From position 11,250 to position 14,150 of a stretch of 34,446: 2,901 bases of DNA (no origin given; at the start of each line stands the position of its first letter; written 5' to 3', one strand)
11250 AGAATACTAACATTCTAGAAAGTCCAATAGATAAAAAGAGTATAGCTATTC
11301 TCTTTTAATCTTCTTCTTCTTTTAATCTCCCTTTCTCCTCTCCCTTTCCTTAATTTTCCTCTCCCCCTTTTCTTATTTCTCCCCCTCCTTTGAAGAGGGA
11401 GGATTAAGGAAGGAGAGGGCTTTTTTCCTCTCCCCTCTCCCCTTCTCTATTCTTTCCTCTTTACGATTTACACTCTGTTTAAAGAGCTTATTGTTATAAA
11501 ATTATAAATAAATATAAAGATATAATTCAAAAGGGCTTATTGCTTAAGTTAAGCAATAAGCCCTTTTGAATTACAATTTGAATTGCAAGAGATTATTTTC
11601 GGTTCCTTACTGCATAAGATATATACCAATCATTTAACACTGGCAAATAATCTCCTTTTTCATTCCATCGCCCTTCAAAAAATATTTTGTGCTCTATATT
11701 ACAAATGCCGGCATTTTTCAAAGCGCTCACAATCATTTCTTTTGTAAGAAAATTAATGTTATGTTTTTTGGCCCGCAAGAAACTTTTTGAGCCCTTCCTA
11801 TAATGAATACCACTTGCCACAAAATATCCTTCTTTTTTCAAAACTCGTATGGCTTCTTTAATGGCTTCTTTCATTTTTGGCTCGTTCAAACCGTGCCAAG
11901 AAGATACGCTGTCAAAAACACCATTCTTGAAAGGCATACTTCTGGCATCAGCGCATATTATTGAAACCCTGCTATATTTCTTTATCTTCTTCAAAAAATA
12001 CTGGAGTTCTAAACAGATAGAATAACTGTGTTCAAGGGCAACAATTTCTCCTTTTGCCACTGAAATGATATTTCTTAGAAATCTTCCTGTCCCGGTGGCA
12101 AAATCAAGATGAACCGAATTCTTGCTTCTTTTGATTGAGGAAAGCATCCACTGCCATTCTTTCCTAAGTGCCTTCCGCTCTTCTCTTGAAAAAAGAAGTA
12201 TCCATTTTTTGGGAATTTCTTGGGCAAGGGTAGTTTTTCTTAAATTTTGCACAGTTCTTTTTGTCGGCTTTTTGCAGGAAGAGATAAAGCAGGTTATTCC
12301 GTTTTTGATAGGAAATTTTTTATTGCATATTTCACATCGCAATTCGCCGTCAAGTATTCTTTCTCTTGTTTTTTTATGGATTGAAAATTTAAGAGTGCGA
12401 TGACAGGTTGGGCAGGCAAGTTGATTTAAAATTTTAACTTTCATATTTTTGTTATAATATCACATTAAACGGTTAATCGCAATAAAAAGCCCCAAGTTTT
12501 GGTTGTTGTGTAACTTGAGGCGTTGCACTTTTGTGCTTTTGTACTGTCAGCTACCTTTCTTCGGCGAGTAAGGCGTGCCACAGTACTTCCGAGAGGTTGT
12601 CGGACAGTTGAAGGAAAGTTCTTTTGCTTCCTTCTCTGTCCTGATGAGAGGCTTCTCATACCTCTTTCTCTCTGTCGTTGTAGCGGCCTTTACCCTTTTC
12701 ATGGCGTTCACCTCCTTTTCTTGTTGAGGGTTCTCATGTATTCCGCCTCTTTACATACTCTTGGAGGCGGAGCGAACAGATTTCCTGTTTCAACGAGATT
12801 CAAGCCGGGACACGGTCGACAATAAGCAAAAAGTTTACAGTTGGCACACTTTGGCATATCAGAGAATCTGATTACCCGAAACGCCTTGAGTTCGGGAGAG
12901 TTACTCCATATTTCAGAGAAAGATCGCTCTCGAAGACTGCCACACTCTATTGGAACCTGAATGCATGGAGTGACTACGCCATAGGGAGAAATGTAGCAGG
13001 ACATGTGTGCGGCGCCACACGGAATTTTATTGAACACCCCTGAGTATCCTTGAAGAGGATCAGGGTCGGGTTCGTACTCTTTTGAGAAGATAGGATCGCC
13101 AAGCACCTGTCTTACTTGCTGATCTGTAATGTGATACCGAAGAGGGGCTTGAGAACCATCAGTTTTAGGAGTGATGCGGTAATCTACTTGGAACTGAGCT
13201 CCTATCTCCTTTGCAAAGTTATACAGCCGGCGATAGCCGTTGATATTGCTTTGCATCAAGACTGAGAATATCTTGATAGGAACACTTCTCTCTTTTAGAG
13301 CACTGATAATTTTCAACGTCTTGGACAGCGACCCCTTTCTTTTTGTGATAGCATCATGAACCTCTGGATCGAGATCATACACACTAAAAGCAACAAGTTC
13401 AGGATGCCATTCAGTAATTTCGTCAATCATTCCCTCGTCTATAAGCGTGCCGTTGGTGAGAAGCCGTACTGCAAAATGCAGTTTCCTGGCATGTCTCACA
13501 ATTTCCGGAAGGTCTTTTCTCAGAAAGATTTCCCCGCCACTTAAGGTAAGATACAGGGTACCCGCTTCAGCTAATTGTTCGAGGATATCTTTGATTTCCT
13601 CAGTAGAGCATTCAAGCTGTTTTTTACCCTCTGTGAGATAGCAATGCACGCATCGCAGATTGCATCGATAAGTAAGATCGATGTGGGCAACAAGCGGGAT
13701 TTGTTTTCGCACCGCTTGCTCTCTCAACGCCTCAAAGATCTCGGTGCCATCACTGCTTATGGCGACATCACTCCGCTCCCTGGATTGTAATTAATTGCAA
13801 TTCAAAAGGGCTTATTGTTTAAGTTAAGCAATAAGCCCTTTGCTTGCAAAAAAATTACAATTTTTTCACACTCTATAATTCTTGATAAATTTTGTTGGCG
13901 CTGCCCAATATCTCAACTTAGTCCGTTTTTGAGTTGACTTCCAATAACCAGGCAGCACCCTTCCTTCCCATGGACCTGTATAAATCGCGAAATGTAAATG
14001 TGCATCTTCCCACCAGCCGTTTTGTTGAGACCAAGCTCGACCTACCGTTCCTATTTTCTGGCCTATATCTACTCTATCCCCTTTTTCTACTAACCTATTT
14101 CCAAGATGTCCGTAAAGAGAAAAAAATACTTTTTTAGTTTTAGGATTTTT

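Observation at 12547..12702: Unannotated 51-aa ORF translationally coupled to the rSAM gene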

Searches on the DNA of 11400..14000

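Call 62: search_rna_families(source=window, start=11400, end=14000, threshold=evalue, max_evalue=1)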
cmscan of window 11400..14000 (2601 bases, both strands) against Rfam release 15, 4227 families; matches with E-value up to 1: 6.
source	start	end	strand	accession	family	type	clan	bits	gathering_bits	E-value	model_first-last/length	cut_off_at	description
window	11524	11570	-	RF03474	mir-4766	Gene; miRNA;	-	26.3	72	0.029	1-56/56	no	mir-4766 microRNA precursor family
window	11523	11573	+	RF04338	Plastid-psbJ-2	Cis-reg;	CL00152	26.3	65.6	0.038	81-136/144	no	Plastid-psbJ-2 3UTR RNA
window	13807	13922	-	RF01816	RsaA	Gene; sRNA;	-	23.8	50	0.45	1-134/134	no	RNA Staph. aureus A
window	13784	13861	-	RF03278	mir-980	Gene; miRNA;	-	22.6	47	0.08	1-80/80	no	mir-980 microRNA precursor family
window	11512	11583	-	RF00908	MIR529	Gene; miRNA;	-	21.2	75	0.12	1-131/131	no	MIR529 microRNA precursor family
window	11526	11570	-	RF00749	mir-208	Gene; miRNA;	-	20.2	56.4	0.28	4-72/77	no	mir-208 microRNA precursor family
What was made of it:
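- No Rfam match in the ORF (call 62).
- Tried and rejected: RNA explanation: Rfam over 11400..14000 gave only chance hits on the palindromes (call 62).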

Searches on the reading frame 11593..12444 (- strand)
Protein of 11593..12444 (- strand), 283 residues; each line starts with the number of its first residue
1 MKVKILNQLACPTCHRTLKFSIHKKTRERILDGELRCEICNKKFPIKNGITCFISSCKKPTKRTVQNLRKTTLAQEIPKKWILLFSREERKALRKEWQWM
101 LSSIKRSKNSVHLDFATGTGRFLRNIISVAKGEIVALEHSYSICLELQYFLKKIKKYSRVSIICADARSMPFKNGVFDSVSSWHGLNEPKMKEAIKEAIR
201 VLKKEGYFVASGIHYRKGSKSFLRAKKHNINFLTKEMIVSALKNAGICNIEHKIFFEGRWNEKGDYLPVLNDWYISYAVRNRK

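Call 3: search_protein_families(library=ncbifam, proteins=[window:11593-12444:-], max_evalue=1)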
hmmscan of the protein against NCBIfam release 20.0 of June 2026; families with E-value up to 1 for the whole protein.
window:11593-12444:- (283 aa): 28 families (the best 25 are shown)
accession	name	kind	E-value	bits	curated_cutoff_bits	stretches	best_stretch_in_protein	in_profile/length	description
TIGR01934.1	MenG_MenH_UbiE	subfamily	5.5e-15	55.3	158.35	1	97-210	27-141/223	ubiquinone/menaquinone biosynthesis methyltransferase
NF038101.1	Trm112_arch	equivalog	3.2e-12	46.4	77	1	1-51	1-51/59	methytransferase partner Trm112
NF001244.0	PRK00216.1-5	equivalog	4.5e-11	42.5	216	1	95-216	34-159/236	bifunctional demethylmenaquinone methyltransferase/2-methoxy-6-polyprenyl-1,4-benzoquinol methylase UbiE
TIGR02072.1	BioC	equivalog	8.7e-08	32.2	184.95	1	100-254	23-180/244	malonyl-ACP O-methyltransferase BioC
NF045667.1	MTase_DVU1556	equivalog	5.4e-07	29.3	155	1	101-246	15-159/213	DVU_1556 family methyltransferase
NF001242.0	PRK00216.1-3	equivalog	5.8e-07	29.2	351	1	100-209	60-174/258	bifunctional demethylmenaquinone methyltransferase/2-methoxy-6-polyprenyl-1,4-benzoquinol methylase UbiE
NF001243.0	PRK00216.1-4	equivalog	6.8e-07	28.8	235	1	89-209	31-150/237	demethylmenaquinone methyltransferase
NF052510.1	methyltran_MpqE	exception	2.2e-06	27.2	335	1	97-223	34-162/234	methyl-plastoquinone biosynthesis methyltransferase MpqE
NF001241.0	PRK00216.1-2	equivalog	2.4e-06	27.4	327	1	104-211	47-148/231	demethylmenaquinone methyltransferase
NF001240.0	PRK00216.1-1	equivalog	1.1e-05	24.6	378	1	101-208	58-166/251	bifunctional demethylmenaquinone methyltransferase/2-methoxy-6-polyprenyl-1,4-benzoquinol methylase UbiE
NF041820.1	daptide_MTase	equivalog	4.9e-05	22.9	175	1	96-220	25-152/243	daptide-type RiPP biosynthesis methyltransferase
NF041537.1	ArsM_AhpD_UU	exception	6.5e-05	21.9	510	1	102-209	72-179/345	arsenite methyltransferase/AhpD domain selenoprotein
TIGR02752.1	MenG_heptapren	equivalog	0.00012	21.6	419.85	1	104-209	41-148/231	demethylmenaquinone methyltransferase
NF047649.1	MTase_UXPK_star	exception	0.00013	21.1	460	1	121-209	92-180/283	methyltransferase/UXPK-star double selenoprotein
NF041536.1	ArsM_DUF2284_UU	exception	0.0005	18.5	575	1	118-209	88-179/459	arsenite methyltransferase/DUF2284 domain selenoprotein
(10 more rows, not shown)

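Call 4: search_protein_families(library=pfam, proteins=[window:11593-12444:-], max_evalue=1)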
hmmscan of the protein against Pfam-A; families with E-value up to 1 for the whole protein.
window:11593-12444:- (283 aa): 16 families
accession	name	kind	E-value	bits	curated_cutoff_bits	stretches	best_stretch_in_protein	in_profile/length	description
PF13649.12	Methyltransf_25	-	5.4e-12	46.7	27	1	113-206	2-97/97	Methyltransferase domain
PF08241.18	Methyltransf_11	-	6.9e-11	43.1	21.2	1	113-209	1-94/95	Methyltransferase domain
PF13847.12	Methyltransf_31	-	6.7e-09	36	27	1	107-214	2-113/145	Methyltransferase domain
PF01209.24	Ubie_methyltran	-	4.5e-08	33.2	20.1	1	97-209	35-150/233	ubiE/COQ5 methyltransferase family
PF03966.22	Trm112p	-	7.9e-07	29.3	22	1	3-49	2-40/40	Trm112p-like protein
PF13489.12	Methyltransf_23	-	0.0011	19.1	27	1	106-246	20-158/164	Methyltransferase domain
PF08242.18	Methyltransf_12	-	0.012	16.7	30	1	113-208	1-98/98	Methyltransferase domain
PF05129.18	Zn_ribbon_Elf1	-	0.014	15.9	29.8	1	4-46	18-58/79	Transcription elongation factor Elf1 like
PF02892.21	zf-BED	-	0.048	14.1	20.6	1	34-55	16-37/44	BED zinc finger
PF06207.16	DUF1002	-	0.066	13.2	26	1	218-249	61-92/220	Protein of unknown function (DUF1002)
PF01234.23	NNMT_PNMT_TEMT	-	0.11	12.1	25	1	192-248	179-233/261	NNMT/PNMT/TEMT family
PF24485.1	zf-C2H2_DHX34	-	0.17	12.4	27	0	11-21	4-14/25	DHX34-like, C2H2-type zinc finger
PF08698.16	Fcf2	-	0.34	11.7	27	1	181-220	7-45/95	Fcf2 pre-rRNA processing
PF13913.12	zf-C2HC_2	-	0.54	10.5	27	0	36-44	4-12/25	zinc-finger of a C2HC-type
PF12874.13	zf-met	-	0.57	11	21.2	0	36-44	2-10/25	Zinc-finger of C2H2 type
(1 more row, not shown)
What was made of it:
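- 11593..12444 (-): Methyltransferase gene (283 aa): an N-terminal Trm112-like CxxC...CxxC zinc ribbon fused to a class I SAM-dependent methyltransferase. It is the third conserved gene of the cassette. Pfam and NCBIfam: calls 3, 4.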

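Call 34: search_solved_structures(query=window:11593-12444:-, max_evalue=0.001)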
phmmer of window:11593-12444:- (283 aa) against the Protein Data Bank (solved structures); distinct sequences matched with E-value up to 0.001: 1.
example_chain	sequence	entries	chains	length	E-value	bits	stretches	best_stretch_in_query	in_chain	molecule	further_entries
6zxw_H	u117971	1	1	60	1.5e-07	34.3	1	1-51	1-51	Uncharacterized protein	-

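Call 43: find_encoding_contigs(protein=window:11593-12444:-, flank=6000, max_places=8)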
Protein window:11593-12444:- (283 aa): no gene with exactly this product is on record in the collection.

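Call 52: find_homologous_proteins(query=window:11593-12444:-, max_evalue=1e-10)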
Query window:11593-12444:- (283 aa): 136 proteins with E <= 1e-10 among 2534 candidates; the best 120 are listed.
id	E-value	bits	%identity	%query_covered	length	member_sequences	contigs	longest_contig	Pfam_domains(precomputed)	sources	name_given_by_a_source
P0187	6.6e-178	608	95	100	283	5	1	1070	PF13847.13,PF13489.13,PF13649.13,PF03966.23,PF01209.25,PF08241.19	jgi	jgi:ubiquinone/menaquinone biosynthesis C-methylase UbiE/uncharacterized protein YbaR (Trm112 family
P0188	1.5e-142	492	72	100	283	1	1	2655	PF13847.13,PF13489.13,PF13649.13,PF03966.23,PF01209.25,PF08241.19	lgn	-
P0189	6.0e-141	487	74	100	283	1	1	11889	PF13847.13,PF13489.13,PF13649.13,PF01209.25,PF08241.19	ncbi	-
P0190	5.7e-136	470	70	100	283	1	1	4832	PF13847.13,PF13489.13,PF13649.13,PF01209.25,PF08241.19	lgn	-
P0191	4.3e-135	468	70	100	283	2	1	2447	PF13847.13,PF13489.13,PF13649.13,PF01209.25,PF08241.19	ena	-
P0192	1.3e-133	463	71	100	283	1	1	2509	PF13847.13,PF13489.13,PF13649.13,PF01209.25,PF08241.19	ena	-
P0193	2.6e-131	455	68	100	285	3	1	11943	PF13847.13,PF13489.13,PF13649.13,PF01209.25,PF08241.19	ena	-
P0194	5.7e-129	447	69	100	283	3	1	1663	PF13847.13,PF13649.13,PF01209.25,PF08241.19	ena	-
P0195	3.0e-125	435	66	100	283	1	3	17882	PF13847.13,PF13649.13,PF03966.23,PF08241.19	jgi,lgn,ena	-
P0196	9.1e-125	434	65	100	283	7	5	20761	PF13847.13,PF13649.13,PF03966.23,PF01209.25,PF08241.19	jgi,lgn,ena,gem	-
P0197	4.1e-123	428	67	99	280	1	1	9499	PF13847.13,PF13489.13,PF13649.13,PF01209.25,PF08241.19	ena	-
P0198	1.4e-122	426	66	100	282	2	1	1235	PF13847.13,PF13649.13,PF03966.23,PF01209.25,PF08241.19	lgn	-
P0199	1.8e-121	423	64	100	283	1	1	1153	PF13847.13,PF13649.13,PF03966.23,PF01209.25,PF08241.19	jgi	-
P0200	5.2e-121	421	66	100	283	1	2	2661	PF13847.13,PF13649.13,PF01209.25,PF08241.19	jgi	-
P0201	8.0e-121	421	66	100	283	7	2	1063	PF13847.13,PF13649.13,PF08241.19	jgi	-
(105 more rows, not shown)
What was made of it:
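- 11593..12444 (-): Small dedicated family of 136 proteins: call 52.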

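Call 53: find_encoding_contigs(protein=P0187, flank=3000, max_places=4)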
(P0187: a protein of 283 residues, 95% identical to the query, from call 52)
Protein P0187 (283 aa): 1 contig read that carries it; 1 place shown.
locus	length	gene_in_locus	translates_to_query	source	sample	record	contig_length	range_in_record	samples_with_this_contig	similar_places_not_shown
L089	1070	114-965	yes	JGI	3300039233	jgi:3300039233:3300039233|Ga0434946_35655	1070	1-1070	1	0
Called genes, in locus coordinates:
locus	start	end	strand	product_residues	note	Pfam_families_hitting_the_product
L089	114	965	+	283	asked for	PF03966:Trm112p (weak), PF13489:Methyltransf_23 (weak), PF01209:Ubie_methyltran, PF13847:Methyltransf_31, PF08241:Methyltransf_11, PF13649:Methyltransf_25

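Call 77: search_protein_families(library=padloc, proteins=[window:11593-12444:-], max_evalue=0.01)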
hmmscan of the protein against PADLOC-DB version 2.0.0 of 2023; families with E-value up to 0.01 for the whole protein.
window:11593-12444:- (283 aa): 1 family
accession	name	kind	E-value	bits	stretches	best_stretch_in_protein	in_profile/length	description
PDLC04134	mad2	-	2.6e-10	37.7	1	96-224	279-408/492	mads_2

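Call 94: predict_structure(alignment_id=A7)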
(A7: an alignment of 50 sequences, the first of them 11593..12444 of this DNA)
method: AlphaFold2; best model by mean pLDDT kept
length: 283 residues; sequences in the alignment: 50
mean_pLDDT: 94.4   pTM: 0.92
mean pLDDT of the five models: 94.4, 94.3, 94.1, 92.5, 89.6
residues with pLDDT >= 90: 258; 70-90: 25; 50-70: 0; < 50: 0
segments of 3 or more residues with pLDDT < 50: none
pLDDT, mean of each block of 10 residues (from residue 1): 93 94 94 95 95 87 95 95 92 98 95 94 96 96 96 96 96 98 93 95 96 96 94 93 91 97 88 97 94
secondary structure, 60 per line:
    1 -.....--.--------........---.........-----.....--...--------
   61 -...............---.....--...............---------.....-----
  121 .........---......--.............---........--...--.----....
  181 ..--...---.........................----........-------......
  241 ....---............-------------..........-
elements in order: H3-6 E18-25 E29-37 E43-47 E50-52 H62-76 H80-84 H87-101 E111-115 H121-129 E133-138 H141-153 E160-164 E177-182 H191-201 E202-215 H220-227 H235-244 E248-259 E273-282
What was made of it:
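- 11593..12444 (-): AF2 pLDDT 94: call 94.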

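Call 96: fold_search(model_id=the predicted structure, library=pdb)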
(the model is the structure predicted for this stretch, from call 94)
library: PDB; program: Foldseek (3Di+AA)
matches with E <= 10: 1989; with E <= 0.001: 1564
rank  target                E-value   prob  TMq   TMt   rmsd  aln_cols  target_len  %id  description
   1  6uvq_A                1.0e-13  1.00  0.53  0.57   4.7       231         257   16  Crystal structure of Apo AtmM (released 2020-11-25)
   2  6uv6_C                3.0e-13  1.00  0.54  0.58   4.7       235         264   17  AtmM with bound rebeccamycin analogue (released 2020-11-25)
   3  4kri_A                9.0e-13  1.00  0.54  0.37   5.0       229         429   18  Haemonchus contortus Phospholethanolamine N-methyltransferase 2 in complex with phosphomonomethylethanolamine and S-ad (released 2013-09-25)
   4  3f4k                  1.0e-12  1.00  0.53  0.58   4.9       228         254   16  Crystal structure of a probable methyltransferase from Bacteroides thetaiotaomicron. Northeast Structural Genomics targe (released 2008-11-25)
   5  4ine_A                1.2e-12  1.00  0.55  0.37   5.3       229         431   15  Crystal structure of N-methyl transferase (PMT-2) from Caenorhabditis elegant complexed with S-adenosyl homocysteine a (released 2014-01-15)
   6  4kri_B                1.2e-12  1.00  0.57  0.39   7.1       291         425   16  Haemonchus contortus Phospholethanolamine N-methyltransferase 2 in complex with phosphomonomethylethanolamine and S-ad (released 2013-09-25)
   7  4ine_B                2.3e-12  1.00  0.54  0.37   5.2       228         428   17  Crystal structure of N-methyl transferase (PMT-2) from Caenorhabditis elegant complexed with S-adenosyl homocysteine a (released 2014-01-15)
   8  3bus_B                2.7e-12  1.00  0.54  0.62   4.7       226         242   14  Crystal Structure of RebM (released 2008-03-25)
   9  6uv6_A                2.9e-12  1.00  0.54  0.57   4.8       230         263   17  AtmM with bound rebeccamycin analogue (released 2020-11-25)
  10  5wp5_B                3.3e-12  1.00  0.57  0.37  15.5       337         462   11  Arabidopsis thaliana phosphoethanolamine N-methyltransferase 2 (AtPMT2) in complex with SAH (released 2017-11-15)
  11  8zc7_A                3.7e-12  1.00  0.54  0.57   4.6       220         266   15  Crystallographic analysis of MitM, which catalyzes the post-mitosane modification in mitomycin biosynthesis (released 2024-11-27)
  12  4mwz_A                4.5e-12  1.00  0.53  0.58   5.3       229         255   14  Crystal structure of N-methyl transferase from Plasmodium vivax complexed with S-adenosyl methionine, phosphate and am (released 2014-10-01)
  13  3bus_A                5.1e-12  1.00  0.51  0.57   5.5       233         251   14  Crystal Structure of RebM (released 2008-03-25)
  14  4mwz_B                5.4e-12  1.00  0.55  0.58   7.6       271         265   14  Crystal structure of N-methyl transferase from Plasmodium vivax complexed with S-adenosyl methionine, phosphate and am (released 2014-10-01)
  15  4iv0_A                5.8e-12  1.00  0.53  0.57   5.4       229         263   14  Crystal structure of N-methyl transferase from Plasmodium vivax complexed with S-adenosyl methionine and phosphate (released 2014-02-19)
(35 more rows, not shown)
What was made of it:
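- The methyltransferase resembles small-molecule methyltransferases (call 96).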
